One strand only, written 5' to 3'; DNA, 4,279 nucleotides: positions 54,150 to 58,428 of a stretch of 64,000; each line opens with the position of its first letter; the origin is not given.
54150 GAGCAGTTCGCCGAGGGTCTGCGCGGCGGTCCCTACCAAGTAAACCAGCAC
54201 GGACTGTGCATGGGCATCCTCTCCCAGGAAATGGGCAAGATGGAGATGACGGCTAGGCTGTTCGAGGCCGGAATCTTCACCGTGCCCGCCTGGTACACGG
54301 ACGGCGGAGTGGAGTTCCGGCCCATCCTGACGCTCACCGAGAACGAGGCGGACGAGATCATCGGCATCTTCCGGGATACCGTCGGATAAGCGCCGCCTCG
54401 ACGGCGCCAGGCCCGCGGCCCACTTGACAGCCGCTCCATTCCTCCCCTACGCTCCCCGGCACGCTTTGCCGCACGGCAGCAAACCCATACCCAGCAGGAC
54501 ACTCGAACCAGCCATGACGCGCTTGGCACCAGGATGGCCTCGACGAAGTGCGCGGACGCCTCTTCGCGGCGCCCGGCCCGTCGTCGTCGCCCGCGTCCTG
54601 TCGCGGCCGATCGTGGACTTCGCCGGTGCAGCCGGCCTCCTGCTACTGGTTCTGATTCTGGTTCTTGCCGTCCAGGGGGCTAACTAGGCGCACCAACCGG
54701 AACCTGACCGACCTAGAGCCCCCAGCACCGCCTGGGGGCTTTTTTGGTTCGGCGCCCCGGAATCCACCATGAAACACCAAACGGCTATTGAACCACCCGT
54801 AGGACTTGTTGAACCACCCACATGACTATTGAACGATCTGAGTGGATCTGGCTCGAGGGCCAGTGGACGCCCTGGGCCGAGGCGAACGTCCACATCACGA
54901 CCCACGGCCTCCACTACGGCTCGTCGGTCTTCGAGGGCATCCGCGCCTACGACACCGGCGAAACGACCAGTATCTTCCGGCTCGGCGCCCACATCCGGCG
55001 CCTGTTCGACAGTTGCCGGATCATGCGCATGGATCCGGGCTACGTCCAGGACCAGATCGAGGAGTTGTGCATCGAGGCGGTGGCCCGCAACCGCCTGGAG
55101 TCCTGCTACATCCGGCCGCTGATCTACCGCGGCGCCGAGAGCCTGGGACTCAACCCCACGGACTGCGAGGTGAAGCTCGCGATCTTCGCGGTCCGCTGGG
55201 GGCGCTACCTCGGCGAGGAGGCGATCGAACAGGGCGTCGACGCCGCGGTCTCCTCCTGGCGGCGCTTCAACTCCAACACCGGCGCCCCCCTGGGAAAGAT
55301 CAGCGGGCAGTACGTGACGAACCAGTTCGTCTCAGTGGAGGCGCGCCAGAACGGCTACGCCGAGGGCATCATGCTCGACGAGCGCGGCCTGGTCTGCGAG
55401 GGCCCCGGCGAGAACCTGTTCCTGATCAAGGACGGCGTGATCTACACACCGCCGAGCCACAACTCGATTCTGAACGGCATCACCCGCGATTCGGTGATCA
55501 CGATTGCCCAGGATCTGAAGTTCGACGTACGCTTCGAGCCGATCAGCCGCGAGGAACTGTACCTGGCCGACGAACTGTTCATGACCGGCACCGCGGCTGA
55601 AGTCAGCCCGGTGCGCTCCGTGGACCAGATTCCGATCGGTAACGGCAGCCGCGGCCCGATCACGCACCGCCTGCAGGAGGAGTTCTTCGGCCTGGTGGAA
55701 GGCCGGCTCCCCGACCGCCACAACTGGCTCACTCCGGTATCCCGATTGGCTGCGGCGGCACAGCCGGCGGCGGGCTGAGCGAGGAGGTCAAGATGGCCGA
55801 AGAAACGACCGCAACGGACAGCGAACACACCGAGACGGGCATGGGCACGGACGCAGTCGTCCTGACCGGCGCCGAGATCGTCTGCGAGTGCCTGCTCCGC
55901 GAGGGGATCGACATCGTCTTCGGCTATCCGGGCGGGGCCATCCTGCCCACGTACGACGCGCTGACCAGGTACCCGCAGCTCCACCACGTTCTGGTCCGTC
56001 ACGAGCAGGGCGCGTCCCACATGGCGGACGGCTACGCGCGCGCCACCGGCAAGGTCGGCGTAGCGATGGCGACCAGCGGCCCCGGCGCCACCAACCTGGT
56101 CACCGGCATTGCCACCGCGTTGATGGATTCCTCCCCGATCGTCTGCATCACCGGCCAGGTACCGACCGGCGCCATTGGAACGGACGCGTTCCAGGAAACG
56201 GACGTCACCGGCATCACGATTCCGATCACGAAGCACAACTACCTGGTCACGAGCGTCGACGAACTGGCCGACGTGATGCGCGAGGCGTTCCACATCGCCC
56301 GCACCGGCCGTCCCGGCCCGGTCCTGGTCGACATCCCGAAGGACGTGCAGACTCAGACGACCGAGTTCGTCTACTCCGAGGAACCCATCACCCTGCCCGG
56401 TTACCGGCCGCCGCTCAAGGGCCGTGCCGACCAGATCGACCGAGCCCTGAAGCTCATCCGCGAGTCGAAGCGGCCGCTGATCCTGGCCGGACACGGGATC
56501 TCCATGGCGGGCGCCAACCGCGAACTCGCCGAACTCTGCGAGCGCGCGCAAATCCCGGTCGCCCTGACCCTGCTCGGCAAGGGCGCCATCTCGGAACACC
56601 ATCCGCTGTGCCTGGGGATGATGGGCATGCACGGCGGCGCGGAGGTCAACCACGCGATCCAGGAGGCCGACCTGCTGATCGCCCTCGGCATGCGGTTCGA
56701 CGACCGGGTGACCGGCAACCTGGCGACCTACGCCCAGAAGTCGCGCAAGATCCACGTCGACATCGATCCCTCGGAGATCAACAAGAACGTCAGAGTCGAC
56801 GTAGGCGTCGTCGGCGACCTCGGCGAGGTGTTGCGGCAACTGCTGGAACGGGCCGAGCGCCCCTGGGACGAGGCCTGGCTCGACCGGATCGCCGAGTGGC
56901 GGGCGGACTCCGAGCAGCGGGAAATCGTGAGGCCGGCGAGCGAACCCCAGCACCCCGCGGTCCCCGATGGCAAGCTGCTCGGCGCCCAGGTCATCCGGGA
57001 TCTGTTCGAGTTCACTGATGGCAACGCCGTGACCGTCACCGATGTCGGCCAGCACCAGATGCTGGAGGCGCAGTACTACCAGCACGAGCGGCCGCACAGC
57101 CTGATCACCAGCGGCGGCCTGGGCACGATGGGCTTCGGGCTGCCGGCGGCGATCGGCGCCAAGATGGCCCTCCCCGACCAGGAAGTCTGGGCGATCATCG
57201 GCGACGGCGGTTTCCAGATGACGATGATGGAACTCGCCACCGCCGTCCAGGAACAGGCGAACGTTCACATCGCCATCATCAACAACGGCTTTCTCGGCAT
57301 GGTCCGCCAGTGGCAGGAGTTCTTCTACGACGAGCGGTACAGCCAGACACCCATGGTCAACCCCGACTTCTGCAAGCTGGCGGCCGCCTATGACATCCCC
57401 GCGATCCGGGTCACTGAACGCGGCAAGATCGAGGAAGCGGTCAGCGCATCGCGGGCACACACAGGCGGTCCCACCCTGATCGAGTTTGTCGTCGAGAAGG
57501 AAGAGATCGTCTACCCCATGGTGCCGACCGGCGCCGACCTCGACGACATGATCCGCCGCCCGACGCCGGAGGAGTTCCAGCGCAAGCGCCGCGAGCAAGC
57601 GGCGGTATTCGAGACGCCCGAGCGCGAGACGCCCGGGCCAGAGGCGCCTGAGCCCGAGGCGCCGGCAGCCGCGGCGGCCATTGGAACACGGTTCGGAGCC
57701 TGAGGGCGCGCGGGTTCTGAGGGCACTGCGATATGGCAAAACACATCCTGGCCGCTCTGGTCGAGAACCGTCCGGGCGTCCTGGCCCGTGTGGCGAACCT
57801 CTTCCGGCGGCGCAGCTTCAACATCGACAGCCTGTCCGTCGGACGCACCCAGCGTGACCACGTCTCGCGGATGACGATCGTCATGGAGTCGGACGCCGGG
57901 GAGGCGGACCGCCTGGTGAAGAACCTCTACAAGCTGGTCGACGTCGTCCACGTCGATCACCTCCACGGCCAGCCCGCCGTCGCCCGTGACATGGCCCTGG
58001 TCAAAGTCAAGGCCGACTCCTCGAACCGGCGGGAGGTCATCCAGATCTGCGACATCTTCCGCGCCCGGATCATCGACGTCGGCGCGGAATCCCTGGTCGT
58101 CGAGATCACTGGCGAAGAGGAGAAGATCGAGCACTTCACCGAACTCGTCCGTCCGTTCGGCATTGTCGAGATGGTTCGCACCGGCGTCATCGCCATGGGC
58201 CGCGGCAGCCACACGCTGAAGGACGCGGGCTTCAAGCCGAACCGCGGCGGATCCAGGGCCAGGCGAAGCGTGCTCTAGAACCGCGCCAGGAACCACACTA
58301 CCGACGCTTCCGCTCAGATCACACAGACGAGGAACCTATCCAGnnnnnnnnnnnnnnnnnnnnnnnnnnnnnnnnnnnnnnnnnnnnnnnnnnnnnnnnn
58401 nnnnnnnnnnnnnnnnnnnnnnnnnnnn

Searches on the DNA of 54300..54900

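Call 7: search_rna_families(source=window, start=54300, end=54900, threshold=evalue, max_evalue=10)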
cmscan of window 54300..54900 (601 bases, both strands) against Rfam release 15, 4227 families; matches with E-value up to 10: 5.
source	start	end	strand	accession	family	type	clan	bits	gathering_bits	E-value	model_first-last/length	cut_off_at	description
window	54639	54748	+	RF01859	Phe_leader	Cis-reg; leader;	-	21.1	55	0.51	1-125/125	no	Phenylalanine leader peptide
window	54716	54791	-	RF02236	asX2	Gene; sRNA;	-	16.7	70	1.1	1-87/87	no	Xanthomonas sRNA asX2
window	54362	54435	-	RF02992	hya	Cis-reg;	-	14.7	56.8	8.2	1-72/72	no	hya RNA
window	54705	54746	+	RF02399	NsiR1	Gene; sRNA;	-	13.1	39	9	1-60/60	no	Nitrogen stress-induced RNA 1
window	54585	54613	-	RF02690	BTH_s1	Gene; sRNA;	-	10.9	74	4.7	156-188/205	no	Burkholderia sRNA 1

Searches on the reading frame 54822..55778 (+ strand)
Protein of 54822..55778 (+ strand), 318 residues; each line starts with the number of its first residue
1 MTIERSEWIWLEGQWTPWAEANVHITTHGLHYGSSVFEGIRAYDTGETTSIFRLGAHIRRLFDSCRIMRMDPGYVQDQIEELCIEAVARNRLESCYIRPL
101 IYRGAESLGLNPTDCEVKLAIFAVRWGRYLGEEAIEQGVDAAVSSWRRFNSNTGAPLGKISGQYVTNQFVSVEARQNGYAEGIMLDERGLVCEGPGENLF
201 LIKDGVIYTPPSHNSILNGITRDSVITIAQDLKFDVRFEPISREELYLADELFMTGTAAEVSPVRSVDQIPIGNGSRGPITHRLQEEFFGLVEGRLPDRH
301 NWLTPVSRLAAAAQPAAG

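Call 8: find_related_loci(query=window:54822-55778:+, collection=genome_contigs, flank=3000)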
Query window:54822-55778:+ (318 aa) in genome_contigs; peptide patterns used: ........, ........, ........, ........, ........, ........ (x = any residue, [..] = any of these).
156 stretches matched a pattern; 47 encode a relative of the query (tblastn E <= 1e-3); 46 distinct loci.
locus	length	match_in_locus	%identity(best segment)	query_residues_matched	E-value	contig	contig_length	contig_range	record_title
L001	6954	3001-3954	98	1-318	0e+0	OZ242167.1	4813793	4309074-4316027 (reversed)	MAG: Candidatus Multivorans sp. isolate 7fb352fe-185d-4cb3-939b-2af4a04fcc16 genome assembly, chromosome: 1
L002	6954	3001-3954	97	1-318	0e+0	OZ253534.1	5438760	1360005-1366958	MAG: Candidatus Multivorans sp. isolate be2d7f3f-f219-46b2-8ad1-06fdd0eb2387 genome assembly, chromosome: 1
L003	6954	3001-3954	97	1-318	0e+0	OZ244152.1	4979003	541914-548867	MAG: Candidatus Multivorans sp. isolate afea6ae8-3198-4470-b6a0-f74c278aea2c genome assembly, chromosome: 1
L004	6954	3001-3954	97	1-318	0e+0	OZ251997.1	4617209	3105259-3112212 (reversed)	MAG: Candidatus Multivorans sp. isolate 0020eb3c-7439-4c9e-8c72-55202c0a045f genome assembly, chromosome: 1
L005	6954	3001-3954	97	1-318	0e+0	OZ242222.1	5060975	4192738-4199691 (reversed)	MAG: Candidatus Multivorans sp. isolate 294fb325-5f7d-45f9-a7ea-d7aadbeafeef genome assembly, chromosome: 1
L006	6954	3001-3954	96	1-318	0e+0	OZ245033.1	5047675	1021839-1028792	MAG: Candidatus Multivorans sp. isolate ccabee53-d9e3-4e52-b566-adb1483e4997 genome assembly, chromosome: 1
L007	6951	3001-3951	82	1-317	0e+0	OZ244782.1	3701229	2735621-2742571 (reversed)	MAG: Candidatus Multivoraceae bacterium isolate 3e40288b-8b50-4129-bb98-006f71277a78 genome assembly, chromosome: 1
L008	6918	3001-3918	85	1-306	5e-180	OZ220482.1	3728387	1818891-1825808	MAG: Thermoanaerobaculia bacterium isolate 1ba308f5-42e2-4878-81ff-2dc7ade272f8 genome assembly, chromosome: 1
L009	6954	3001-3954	98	1-318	0e+0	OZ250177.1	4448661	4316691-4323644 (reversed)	MAG: Candidatus Multivorans sp. isolate 36e5008e-f582-4c91-8c3b-5baff8031e1a genome assembly, chromosome: 1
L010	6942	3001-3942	64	1-313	2e-136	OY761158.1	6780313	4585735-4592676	MAG: Thermoanaerobaculia bacterium isolate 1b26a83f-5f0d-4c2c-8de2-47f95369405e genome assembly, chromosome: 1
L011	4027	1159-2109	50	2-318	1e-104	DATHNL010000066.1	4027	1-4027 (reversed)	MAG TPA_asm: Gemmatimonadaceae bacterium isolate SMAG_U12657 k141_4904699, whole genome shotgun sequence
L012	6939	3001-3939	50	2-314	3e-103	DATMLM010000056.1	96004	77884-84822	MAG TPA_asm: Gemmatimonadaceae bacterium isolate SMAG_U12797 k141_4437298, whole genome shotgun sequence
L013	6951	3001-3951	49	2-318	2e-102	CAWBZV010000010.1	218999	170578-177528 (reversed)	MAG: uncultured Gemmatimonadales bacterium isolate MFD04570.bin.1.3 genome assembly, contig: contig_186856, whole genome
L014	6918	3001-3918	49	1-306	1e-101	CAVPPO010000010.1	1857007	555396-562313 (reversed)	MAG: uncultured Acidobacteriota bacterium isolate MFD00008.bin.2.100 genome assembly, contig: contig_9741, whole genome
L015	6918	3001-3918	49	1-306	2e-101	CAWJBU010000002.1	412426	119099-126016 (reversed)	MAG: uncultured Acidobacteriota bacterium isolate MFD09286.bin.1.138 genome assembly, contig: contig_19036, whole genome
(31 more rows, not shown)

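Call 23: search_protein_families(library=pfam, proteins=[window:54822-55778:+], max_evalue=0.00001)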
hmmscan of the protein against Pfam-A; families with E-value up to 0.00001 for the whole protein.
window:54822-55778:+ (318 aa): 1 family
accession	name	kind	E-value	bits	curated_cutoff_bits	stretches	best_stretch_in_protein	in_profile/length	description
PF01063.24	Aminotran_4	-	5.4e-46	157.7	28.5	1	36-267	2-223/223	Amino-transferase class IV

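Call 34: find_encoding_contigs(protein=window:54822-55778:+, flank=1200, max_places=10)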
Protein window:54822-55778:+ (318 aa): 2 contigs read that carry it; 2 places shown.
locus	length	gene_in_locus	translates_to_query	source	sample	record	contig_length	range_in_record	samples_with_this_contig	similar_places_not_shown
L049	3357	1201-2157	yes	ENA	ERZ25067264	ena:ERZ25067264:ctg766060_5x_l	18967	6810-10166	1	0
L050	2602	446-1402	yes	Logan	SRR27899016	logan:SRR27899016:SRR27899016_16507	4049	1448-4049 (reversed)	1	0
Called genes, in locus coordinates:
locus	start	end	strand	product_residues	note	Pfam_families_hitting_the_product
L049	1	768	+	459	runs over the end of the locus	PF00202:Aminotran_3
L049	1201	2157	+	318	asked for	PF01063:Aminotran_4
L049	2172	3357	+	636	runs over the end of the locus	PF02776:TPP_enzyme_N, PF00205:TPP_enzyme_M, PF02775:TPP_enzyme_C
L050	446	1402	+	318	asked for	PF01063:Aminotran_4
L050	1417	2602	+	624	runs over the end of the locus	PF02776:TPP_enzyme_N, PF00205:TPP_enzyme_M, PF02775:TPP_enzyme_C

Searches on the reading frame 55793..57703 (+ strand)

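Call 23: search_protein_families(library=pfam, proteins=[window:55793-57703:+], max_evalue=0.00001)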
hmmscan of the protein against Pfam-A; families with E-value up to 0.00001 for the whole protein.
window:55793-57703:+ (636 aa): 3 families
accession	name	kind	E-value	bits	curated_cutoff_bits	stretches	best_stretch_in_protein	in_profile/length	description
PF02775.26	TPP_enzyme_C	-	5.6e-52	176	21.9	1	417-565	1-151/151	Thiamine pyrophosphate enzyme, C-terminal TPP binding domain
PF00205.28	TPP_enzyme_M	-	3.4e-50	169.8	30.4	1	215-350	1-137/137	Thiamine pyrophosphate enzyme, central domain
PF02776.23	TPP_enzyme_N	-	3.9e-40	136.8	26.8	1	25-139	2-117/119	Thiamine pyrophosphate enzyme, N-terminal TPP binding domain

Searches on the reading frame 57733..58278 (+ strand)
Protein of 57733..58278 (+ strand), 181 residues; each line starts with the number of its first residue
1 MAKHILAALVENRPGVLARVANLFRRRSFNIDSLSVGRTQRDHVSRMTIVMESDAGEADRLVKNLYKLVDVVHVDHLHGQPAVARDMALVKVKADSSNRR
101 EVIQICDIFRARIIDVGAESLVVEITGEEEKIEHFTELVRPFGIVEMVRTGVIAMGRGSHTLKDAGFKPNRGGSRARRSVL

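Call 23: search_protein_families(library=pfam, proteins=[window:57733-58278:+], max_evalue=0.00001)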
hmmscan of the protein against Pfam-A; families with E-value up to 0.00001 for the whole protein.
window:57733-58278:+ (181 aa): 4 families
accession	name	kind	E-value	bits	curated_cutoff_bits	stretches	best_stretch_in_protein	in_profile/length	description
PF10369.15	ALS_ss_C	-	2.4e-32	111.2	23.2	1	85-158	1-74/74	Small subunit of acetolactate synthase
PF22629.2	ACT_AHAS_ss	-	2e-20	73.2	27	1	6-72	1-66/67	AHAS small subunit-like ACT domain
PF13710.12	ACT_5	-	3.1e-16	59.4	27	1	12-74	1-62/62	ACT domain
PF01842.31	ACT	-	1.6e-11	44.2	27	1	5-68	2-64/66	ACT domain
